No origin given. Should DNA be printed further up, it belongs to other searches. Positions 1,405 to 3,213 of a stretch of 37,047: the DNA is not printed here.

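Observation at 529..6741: SWIM finger + protease-less BrxL-like AAA+ + XPB helicase + Bax1 nuclease in one co-directional cluster: candidate undescribed DNA-surveillance/defence system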

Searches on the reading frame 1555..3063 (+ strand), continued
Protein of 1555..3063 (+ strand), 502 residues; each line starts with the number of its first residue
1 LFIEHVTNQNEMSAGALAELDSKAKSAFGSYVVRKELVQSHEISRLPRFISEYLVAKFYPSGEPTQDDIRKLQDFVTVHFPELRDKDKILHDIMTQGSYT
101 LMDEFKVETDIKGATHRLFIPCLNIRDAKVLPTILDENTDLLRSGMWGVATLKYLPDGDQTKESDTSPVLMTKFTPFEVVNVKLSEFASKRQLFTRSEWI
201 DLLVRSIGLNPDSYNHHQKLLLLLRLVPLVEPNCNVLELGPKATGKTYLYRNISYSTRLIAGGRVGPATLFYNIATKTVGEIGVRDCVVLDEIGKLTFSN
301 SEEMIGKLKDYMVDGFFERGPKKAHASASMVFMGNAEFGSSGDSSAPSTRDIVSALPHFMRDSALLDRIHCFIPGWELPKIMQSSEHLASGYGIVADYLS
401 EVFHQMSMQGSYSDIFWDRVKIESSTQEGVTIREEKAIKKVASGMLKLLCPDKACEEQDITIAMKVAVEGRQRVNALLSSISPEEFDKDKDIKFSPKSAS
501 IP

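Call 56: search_protein_families(library=pfam, proteins=[L014:7406-7981:+, L013:5463-7043:-, L017:10747-11685:-, L015:11683-12525:-, L016:8800-9525:-], max_evalue=0.01)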
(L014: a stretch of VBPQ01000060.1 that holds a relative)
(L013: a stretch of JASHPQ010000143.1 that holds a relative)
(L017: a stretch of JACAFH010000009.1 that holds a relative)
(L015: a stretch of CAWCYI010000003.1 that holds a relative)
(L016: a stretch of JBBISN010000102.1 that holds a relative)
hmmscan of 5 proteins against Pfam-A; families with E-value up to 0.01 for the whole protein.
L014:7406-7981:+ (191 aa): 0 families

L013:5463-7043:- (526 aa): 13 families
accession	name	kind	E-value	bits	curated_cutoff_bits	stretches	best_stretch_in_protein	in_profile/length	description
PF01593.30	Amino_oxidase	-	1.1e-30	107.8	19.8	1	23-499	1-443/443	Flavin containing amine oxidoreductase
PF01266.30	DAO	-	3.7e-15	56.8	27.9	2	15-53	1-38/353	FAD dependent oxidoreductase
PF13450.12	NAD_binding_8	-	3.2e-14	53.4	21.9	1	18-75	1-58/68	NAD(P)-binding Rossmann-like domain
PF00890.30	FAD_binding_2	-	4.7e-13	49.6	20.4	2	15-52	1-37/414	FAD binding domain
PF12831.13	FAD_oxidored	-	1.1e-11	45.1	27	1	15-54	1-40/416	FAD dependent oxidoreductase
PF00070.33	Pyr_redox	-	1.9e-09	38.4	22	1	16-49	2-35/82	Pyridine nucleotide-disulphide oxidoreductase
PF03486.20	HI0933_like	-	1.2e-08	35.1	50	1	15-63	2-50/244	HI0933-like protein Rossmann domain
PF00996.24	GDI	-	9.4e-08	31.4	23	1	12-55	3-46/436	GDP dissociation inhibitor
PF07992.20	Pyr_redox_2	-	1.4e-07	31.7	26.1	1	14-44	1-31/291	Pyridine nucleotide-disulphide oxidoreductase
PF01494.25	FAD_binding_3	-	1.5e-07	31.4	22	1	14-48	2-36/349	FAD binding domain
PF01946.23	Thi4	-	2.5e-06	27.3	26.2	1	14-51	18-56/235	Thi4 family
PF01134.28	GIDA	-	3e-06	27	22.1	1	15-43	1-29/391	Glucose inhibited division protein A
PF00732.25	GMC_oxred_N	-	0.0019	18.5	23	1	237-283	132-179/218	GMC oxidoreductase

L017:10747-11685:- (312 aa): 12 families
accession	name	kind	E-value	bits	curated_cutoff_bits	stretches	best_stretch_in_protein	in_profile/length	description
PF00037.32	Fer4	-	1.3e-09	37.9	21.1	2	245-266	2-23/24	4Fe-4S binding domain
PF12838.12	Fer4_7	-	1.3e-08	35.6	27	1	251-303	2-52/52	4Fe-4S dicluster domain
PF14697.11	Fer4_21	-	4.6e-07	30.3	35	1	246-305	3-58/59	4Fe-4S dicluster domain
PF13237.11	Fer4_10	-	2.2e-06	27.9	25.5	1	245-300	3-53/53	4Fe-4S dicluster domain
PF13187.11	Fer4_9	-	9.9e-06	25.9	27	1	251-304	2-52/52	4Fe-4S dicluster domain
PF12837.12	Fer4_6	-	2.8e-05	24.3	25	1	244-266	2-24/24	4Fe-4S binding domain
PF12797.12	Fer4_2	-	0.00016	21.9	24.5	0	243-263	2-22/22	4Fe-4S binding domain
PF12798.12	Fer4_3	-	0.00022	22.2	27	0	251-264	1-14/15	4Fe-4S binding domain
PF12800.12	Fer4_4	-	0.0021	18.7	24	0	249-263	2-16/17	4Fe-4S binding domain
PF13183.11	Fer4_8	-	0.0045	17.9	27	0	249-300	3-65/68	4Fe-4S dicluster domain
PF12455.13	Dynactin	-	0.0082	15.9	25.6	0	170-233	8-72/286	Dynein associated protein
PF05187.19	Fer4_ETF_QO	-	0.0092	16.6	24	0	234-305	23-91/104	Electron transfer flavoprotein-ubiquinone oxidoreductase, 4Fe-4S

L015:11683-12525:- (280 aa): 1 family
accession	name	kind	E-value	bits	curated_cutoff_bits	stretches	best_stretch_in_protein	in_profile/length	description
PF00248.27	Aldo_ket_red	-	1.5e-62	211.7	24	1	36-276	15-288/291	Aldo/keto reductase family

L016:8800-9525:- (241 aa): 0 families

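Call 65: search_solved_structures(query=window:1588-3063:+, max_evalue=0.001, show_alignments=1)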
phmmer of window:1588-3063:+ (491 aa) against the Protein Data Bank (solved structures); distinct sequences matched with E-value up to 0.001: 2.
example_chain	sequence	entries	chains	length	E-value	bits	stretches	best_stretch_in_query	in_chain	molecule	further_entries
8emc_A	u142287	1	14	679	6.4e-76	259.1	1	7-475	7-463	Protease Lon-related BREX system protein BrxL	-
8emh_A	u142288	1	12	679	1.7e-75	257.7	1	7-475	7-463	Protease Lon-related BREX system protein BrxL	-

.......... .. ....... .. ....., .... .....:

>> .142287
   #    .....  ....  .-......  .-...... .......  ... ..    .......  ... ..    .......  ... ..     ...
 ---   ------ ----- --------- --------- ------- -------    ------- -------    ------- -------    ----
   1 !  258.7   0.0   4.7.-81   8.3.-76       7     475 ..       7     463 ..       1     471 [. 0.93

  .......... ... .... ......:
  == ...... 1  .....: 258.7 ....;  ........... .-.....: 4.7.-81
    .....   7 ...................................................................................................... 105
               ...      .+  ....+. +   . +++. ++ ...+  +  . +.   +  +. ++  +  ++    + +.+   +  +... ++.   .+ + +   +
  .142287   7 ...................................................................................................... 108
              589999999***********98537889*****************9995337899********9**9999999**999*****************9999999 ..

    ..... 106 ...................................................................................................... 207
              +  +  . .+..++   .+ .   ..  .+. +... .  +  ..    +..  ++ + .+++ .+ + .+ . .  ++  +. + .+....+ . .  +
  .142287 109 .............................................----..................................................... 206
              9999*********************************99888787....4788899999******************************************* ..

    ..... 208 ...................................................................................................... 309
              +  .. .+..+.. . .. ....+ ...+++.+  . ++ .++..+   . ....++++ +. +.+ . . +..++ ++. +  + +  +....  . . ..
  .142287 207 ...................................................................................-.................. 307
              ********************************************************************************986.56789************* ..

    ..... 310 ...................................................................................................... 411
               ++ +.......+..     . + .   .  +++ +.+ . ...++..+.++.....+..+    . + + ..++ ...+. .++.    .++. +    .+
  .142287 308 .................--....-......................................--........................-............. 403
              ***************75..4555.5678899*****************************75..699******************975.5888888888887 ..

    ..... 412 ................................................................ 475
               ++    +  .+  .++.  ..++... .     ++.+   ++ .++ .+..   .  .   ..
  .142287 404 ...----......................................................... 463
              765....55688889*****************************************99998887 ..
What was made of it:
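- Checked: It aligns to residues 7-463 of the 679-residue Acinetobacter BrxL, 8EMC (call 65).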

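Call 71: search_protein_families(library=ncbifam, proteins=[L022:3646-6714:+, L022:6729-9986:+, L022:11422-12237:+, L022:12230-12748:+, L022:3114-3662:+, L015:4218-5258:+, L015:2962-4038:-], max_evalue=0.01)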
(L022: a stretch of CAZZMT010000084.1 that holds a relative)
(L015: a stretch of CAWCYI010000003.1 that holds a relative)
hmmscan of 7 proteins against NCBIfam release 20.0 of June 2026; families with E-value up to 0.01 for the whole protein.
L022:3646-6714:+ (1022 aa): 6 families
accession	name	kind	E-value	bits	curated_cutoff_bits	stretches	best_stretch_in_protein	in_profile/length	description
NF042963.1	DUF1156_antiphage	equivalog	5.4e-29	100.9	1000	2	127-469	173-512/960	anti-phage-associated DUF1156 domain-containing protein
TIGR01177.1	TIGR01177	hypoth_equivalog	1.2e-05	24.9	316.55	0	140-165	185-210/330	TIGR01177 family methyltransferase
NF010253.0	PRK13699.1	subfamily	4.4e-05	23.3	244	0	547-581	6-38/226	DNA methyltransferase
NF050803.1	DnaMtaseCcrMCaul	equivalog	0.00011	21.2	830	0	545-574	6-35/350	adenine-specific DNA-methyltransferase CcrM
NF008572.0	PRK11524.1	equivalog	0.0005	19.3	292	0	544-578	16-50/294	adenine-specific DNA-methyltransferase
NF040721.1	Trm14_Arch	equivalog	0.0066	15.6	280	0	137-157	191-211/370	tRNA (guanine(6)-N2)-methyltransferase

L022:6729-9986:+ (1085 aa): 0 families

L022:11422-12237:+ (271 aa): 0 families

L022:12230-12748:+ (172 aa): 0 families

L022:3114-3662:+ (182 aa): 0 families

L015:4218-5258:+ (346 aa): 0 families

L015:2962-4038:- (358 aa): 2 families
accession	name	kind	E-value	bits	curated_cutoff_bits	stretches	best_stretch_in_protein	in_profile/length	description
TIGR00145.1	TIGR00145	subfamily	2.2e-19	70.1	303.8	1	68-284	4-210/282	EfeU/Ftr1 family ferrous iron transporter subunit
NF041756.1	EfeU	equivalog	6.9e-10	39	255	1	76-289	5-207/257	iron uptake transporter permease EfeU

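Call 87: search_dna_similar(query=window:1588-3063:+, collection=plasmids, mode=protein, max_rows=15)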
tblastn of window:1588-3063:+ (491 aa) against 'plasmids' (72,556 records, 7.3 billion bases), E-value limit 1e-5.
Records with a match: 316; places in all: 323; records where one place covers at least 80% of the query: 300.
Best place of each record, by identity: <60% 316.
By first word of the organism name: Acinetobacter 147; Escherichia 55; Salmonella 18; Klebsiella 7; Ligilactobacillus 6; Moellerella 4; Enterobacter 4; Vibrio 4; Nostoc 3; Rhodococcus 3; and 50 more.
By predicted mobility (MOB-suite, as given by PLSDB): mobilizable 121; conjugative 112; non-mobilizable 83.
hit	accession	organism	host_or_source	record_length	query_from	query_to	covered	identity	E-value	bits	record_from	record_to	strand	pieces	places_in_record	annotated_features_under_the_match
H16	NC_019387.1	Thermus oshimai JL-2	-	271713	9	477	96%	36.4%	2e-72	256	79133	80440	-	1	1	brxL: BREX system Lon protease-like protein BrxL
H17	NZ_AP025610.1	Thermus thermophilus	-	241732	4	475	96%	35.3%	2e-69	248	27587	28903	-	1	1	brxL: BREX system Lon protease-like protein BrxL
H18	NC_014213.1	Allomeiothermus silvanus DSM 9946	hot spring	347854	26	475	92%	36.2%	6e-66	238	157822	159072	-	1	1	brxL: BREX system Lon protease-like protein BrxL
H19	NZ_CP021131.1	Meiothermus taiwanensis WR-220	-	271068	12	475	95%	35.1%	2e-70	251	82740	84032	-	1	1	brxL: BREX system Lon protease-like protein BrxL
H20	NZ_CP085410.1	Bacillus thuringiensis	single cell,soil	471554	8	484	97%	34.1%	2e-72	257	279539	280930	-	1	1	brxL: protease Lon-related BREX system protein BrxL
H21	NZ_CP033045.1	Mesobacillus foraminis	cell culture,Red Sea lagoons-Mangrove ...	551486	8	484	97%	34.1%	2e-72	256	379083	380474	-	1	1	brxL: protease Lon-related BREX system protein BrxL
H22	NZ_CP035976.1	Bacillus mycoides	cell culture,soil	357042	8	484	97%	34.1%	2e-72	256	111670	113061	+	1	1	brxL: protease Lon-related BREX system protein BrxL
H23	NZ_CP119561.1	Haloarcula halophila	cell culture,sediment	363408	8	484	97%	33.8%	3e-76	268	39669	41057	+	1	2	brxL: protease Lon-related BREX system protein BrxL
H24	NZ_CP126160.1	Halobaculum halobium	cell culture,sediment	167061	5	475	96%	34.2%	1e-74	263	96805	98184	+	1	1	brxL: protease Lon-related BREX system protein BrxL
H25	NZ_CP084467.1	Halomicrobium salinisoli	cell culture,gobi saline soil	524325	8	484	97%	33.3%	8e-76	266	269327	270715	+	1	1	brxL: protease Lon-related BREX system protein BrxL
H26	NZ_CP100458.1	Halomarina sp. BND7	cell culture,sediment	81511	5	475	96%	33.8%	1e-73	260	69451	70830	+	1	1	brxL: protease Lon-related BREX system protein BrxL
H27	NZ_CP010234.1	Escherichia coli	-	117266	2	484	98%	32.6%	2e-71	254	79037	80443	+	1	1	brxL: protease Lon-related BREX system protein BrxL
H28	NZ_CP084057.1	Escherichia coli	Procambarus clarkii,cell culture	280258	2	484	98%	32.6%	2e-71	254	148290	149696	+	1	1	brxL: protease Lon-related BREX system protein BrxL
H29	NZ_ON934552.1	Escherichia coli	-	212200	2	484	98%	32.6%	2e-71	253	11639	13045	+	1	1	brxL: protease Lon-related BREX system protein BrxL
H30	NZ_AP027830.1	Escherichia coli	Homo sapiens,whole organism,feces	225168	2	484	98%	32.6%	2e-71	253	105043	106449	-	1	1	brxL: protease Lon-related BREX system protein BrxL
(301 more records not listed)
